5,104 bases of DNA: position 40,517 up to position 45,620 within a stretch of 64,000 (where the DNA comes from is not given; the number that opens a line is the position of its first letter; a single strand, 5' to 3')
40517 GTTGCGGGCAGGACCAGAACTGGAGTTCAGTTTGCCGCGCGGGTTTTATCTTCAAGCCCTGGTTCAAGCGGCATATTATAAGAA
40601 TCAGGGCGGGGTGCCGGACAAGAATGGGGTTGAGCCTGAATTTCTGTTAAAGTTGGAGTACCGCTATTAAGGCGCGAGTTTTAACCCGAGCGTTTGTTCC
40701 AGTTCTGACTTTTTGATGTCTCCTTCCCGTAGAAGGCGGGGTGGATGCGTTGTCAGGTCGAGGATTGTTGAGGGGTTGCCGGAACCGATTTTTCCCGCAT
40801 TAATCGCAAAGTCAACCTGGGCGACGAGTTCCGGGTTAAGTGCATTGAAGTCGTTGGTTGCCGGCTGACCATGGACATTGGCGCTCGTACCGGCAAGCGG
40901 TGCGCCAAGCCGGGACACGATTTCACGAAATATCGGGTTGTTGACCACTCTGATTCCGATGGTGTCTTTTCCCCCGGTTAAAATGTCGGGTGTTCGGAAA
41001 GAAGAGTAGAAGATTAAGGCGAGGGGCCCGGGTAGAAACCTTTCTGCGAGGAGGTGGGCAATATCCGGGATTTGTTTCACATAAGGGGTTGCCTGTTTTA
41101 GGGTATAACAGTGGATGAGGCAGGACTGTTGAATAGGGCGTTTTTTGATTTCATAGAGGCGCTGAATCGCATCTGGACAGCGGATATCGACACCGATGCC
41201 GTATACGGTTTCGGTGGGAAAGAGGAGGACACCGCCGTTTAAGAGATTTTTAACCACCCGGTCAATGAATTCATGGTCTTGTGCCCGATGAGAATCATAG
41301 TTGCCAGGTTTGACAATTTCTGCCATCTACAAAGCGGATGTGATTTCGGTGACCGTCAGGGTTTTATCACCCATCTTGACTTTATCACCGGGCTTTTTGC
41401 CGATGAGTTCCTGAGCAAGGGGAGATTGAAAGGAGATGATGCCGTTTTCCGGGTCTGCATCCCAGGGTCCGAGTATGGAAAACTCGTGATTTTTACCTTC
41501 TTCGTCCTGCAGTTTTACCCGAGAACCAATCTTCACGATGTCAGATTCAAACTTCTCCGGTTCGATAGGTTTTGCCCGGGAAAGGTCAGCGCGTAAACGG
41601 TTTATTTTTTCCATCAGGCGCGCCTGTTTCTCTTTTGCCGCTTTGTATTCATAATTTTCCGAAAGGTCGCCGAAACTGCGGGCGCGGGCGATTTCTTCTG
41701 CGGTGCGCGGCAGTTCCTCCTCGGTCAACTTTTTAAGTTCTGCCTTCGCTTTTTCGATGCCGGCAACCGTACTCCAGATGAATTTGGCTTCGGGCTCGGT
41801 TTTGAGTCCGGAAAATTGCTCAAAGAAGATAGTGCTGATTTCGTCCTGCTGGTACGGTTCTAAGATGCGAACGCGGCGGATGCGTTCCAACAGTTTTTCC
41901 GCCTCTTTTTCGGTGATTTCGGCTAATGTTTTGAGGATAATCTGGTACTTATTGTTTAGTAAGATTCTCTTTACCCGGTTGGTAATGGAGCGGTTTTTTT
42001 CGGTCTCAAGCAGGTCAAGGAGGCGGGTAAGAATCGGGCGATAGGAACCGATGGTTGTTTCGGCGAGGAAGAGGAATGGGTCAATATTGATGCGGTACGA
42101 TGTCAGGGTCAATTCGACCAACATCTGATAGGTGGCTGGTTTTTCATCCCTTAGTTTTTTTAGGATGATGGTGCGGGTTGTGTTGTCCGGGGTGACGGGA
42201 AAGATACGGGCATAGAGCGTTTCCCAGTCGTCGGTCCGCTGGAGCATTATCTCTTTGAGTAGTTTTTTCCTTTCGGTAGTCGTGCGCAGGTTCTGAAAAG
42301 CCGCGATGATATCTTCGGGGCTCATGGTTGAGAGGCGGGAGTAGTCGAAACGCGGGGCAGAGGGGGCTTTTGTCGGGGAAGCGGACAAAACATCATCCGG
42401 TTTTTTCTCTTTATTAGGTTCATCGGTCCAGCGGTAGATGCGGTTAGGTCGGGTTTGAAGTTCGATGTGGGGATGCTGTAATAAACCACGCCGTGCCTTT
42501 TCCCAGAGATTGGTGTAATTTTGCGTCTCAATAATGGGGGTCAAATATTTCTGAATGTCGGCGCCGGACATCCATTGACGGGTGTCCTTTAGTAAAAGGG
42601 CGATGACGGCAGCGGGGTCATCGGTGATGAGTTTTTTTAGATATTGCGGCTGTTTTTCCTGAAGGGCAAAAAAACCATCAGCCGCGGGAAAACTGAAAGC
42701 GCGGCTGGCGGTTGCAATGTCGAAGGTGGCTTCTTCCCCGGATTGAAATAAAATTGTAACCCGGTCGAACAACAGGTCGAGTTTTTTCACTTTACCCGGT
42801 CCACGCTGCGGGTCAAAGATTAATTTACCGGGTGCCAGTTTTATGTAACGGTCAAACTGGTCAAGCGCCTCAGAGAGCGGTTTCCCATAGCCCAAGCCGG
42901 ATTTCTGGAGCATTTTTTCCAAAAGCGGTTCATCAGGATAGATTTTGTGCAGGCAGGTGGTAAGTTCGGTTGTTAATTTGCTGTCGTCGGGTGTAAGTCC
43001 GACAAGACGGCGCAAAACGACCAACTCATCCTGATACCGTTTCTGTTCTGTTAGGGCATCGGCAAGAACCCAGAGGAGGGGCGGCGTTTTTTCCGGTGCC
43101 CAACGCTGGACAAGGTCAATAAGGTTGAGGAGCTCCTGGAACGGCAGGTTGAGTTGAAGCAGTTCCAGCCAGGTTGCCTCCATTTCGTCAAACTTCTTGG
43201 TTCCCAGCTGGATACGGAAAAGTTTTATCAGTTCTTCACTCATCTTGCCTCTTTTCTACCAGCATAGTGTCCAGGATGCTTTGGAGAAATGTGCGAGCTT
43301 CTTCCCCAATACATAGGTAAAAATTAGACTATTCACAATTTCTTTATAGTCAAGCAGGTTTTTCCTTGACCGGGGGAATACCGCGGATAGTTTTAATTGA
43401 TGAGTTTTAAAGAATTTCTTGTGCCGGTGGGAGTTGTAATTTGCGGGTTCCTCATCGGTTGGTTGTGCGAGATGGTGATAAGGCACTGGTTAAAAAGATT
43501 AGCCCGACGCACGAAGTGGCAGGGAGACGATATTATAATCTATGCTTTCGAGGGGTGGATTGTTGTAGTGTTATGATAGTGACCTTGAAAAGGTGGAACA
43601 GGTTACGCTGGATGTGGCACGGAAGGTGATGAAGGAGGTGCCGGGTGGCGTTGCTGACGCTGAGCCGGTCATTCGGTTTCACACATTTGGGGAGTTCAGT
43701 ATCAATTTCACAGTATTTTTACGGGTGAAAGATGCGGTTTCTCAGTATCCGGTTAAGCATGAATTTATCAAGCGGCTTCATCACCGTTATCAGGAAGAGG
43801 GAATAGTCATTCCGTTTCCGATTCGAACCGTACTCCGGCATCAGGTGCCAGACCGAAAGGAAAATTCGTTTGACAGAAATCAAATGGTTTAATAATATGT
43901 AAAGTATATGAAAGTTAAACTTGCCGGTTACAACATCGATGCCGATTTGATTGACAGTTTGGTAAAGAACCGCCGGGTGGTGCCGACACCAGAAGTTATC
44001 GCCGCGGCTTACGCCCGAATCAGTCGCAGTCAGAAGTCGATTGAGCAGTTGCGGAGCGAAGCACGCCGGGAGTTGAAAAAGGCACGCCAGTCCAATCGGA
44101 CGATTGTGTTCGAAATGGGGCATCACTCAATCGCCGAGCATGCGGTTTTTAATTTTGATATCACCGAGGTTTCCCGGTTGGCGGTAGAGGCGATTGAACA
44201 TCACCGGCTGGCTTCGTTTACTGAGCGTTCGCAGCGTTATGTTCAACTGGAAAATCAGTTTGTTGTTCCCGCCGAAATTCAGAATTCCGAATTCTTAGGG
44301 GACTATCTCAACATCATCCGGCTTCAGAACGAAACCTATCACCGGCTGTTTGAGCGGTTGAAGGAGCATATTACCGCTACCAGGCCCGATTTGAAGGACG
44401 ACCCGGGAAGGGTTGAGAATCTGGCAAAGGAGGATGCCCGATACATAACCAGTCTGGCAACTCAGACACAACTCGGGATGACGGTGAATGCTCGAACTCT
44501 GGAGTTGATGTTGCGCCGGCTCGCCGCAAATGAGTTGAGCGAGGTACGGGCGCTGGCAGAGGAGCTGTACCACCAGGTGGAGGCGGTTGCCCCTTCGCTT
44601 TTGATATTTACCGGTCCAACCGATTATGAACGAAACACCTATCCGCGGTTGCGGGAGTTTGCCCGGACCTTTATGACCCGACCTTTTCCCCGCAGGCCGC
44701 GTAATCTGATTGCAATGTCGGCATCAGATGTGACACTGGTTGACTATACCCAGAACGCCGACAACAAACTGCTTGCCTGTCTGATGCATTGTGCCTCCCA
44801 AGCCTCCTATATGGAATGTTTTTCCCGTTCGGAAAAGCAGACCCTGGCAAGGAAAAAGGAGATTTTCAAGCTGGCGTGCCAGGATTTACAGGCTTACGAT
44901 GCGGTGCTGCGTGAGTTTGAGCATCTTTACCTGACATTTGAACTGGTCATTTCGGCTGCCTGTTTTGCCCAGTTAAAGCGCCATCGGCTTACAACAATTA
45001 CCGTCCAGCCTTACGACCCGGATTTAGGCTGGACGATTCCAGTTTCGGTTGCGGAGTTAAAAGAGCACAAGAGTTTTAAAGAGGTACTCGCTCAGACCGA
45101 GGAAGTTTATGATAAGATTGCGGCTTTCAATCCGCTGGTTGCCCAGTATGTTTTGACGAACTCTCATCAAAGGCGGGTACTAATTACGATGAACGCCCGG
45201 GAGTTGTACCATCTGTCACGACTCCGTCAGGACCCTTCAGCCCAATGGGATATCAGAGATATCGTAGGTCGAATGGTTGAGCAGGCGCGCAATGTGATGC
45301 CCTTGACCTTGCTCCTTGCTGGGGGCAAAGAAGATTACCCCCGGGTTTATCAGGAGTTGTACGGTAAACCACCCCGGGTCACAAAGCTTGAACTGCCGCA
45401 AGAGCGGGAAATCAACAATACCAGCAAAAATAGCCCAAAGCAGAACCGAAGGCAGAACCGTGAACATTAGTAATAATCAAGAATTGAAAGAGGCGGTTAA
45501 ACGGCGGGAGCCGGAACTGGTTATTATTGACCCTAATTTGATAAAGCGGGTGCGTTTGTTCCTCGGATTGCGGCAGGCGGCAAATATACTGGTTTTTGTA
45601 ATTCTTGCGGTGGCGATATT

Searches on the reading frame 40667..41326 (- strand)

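Call 66: search_protein_families(library=pfam, proteins=[window:40667-41326:-], max_evalue=0.00001)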
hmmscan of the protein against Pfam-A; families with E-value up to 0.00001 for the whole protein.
window:40667-41326:- (219 aa): 1 family
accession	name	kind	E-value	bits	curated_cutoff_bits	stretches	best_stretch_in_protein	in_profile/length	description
PF01300.24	Sua5_yciO_yrdC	-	9.9e-52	175.4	25.1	1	28-202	3-178/178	Telomere recombination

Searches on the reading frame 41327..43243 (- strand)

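Call 37: search_protein_families(library=ncbifam, proteins=[window:41327-43243:-], max_evalue=1e-10)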
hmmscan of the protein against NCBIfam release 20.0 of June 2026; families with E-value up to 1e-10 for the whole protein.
window:41327-43243:- (638 aa): 12 families
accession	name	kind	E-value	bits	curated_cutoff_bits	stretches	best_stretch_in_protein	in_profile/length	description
NF011309.0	PRK14720.1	equivalog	1.6e-61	208.5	714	1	302-624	535-886/906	transcription elongation factor GreA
NF004969.0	PRK06330.1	equivalog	4.4e-59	200.8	697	1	481-637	559-715/718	transcript cleavage factor/unknown domain fusion protein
TIGR01462.1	greA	subfamily_domain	1.8e-42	145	139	1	490-624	1-136/151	transcription elongation factor GreA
NF001263.0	PRK00226.1-4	equivalog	9.7e-38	129.5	145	1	487-625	5-144/160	transcription elongation factor GreA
NF001261.0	PRK00226.1-2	equivalog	6.3e-37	126.9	167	1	492-624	7-140/157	transcription elongation factor GreA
NF001264.0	PRK00226.1-5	equivalog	2.5e-26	92.3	180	1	492-624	7-141/158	transcription elongation factor GreA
NF001260.0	PRK00226.1-1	equivalog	3.3e-23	82.1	234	1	492-625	9-143/160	transcription elongation factor GreA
NF002506.1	PRK01885.1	equivalog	4.5e-23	81.7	188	1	492-633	6-151/156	transcription elongation factor GreB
TIGR01461.1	greB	equivalog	5.1e-21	75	171.05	1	492-623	6-137/156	transcription elongation factor GreB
NF004973.0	PRK06342.1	equivalog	2.2e-16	60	159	1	507-634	32-159/160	transcription elongation factor GreA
NF001262.0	PRK00226.1-3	equivalog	1.3e-15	57.6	161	1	488-623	6-143/165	transcription elongation factor GreA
NF004396.0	PRK05753.1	equivalog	7.8e-12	45.2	109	1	537-625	22-111/137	nucleoside diphosphate kinase regulator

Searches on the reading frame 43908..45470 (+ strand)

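Call 37: search_protein_families(library=ncbifam, proteins=[window:43908-45470:+], max_evalue=1e-10)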
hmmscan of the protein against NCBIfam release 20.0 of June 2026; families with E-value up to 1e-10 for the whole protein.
window:43908-45470:+ (520 aa): 1 family
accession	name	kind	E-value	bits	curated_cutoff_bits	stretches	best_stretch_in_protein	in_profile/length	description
TIGR02170.1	thyX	equivalog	7.7e-43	146.5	87.9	2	25-231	11-207/211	FAD-dependent thymidylate synthase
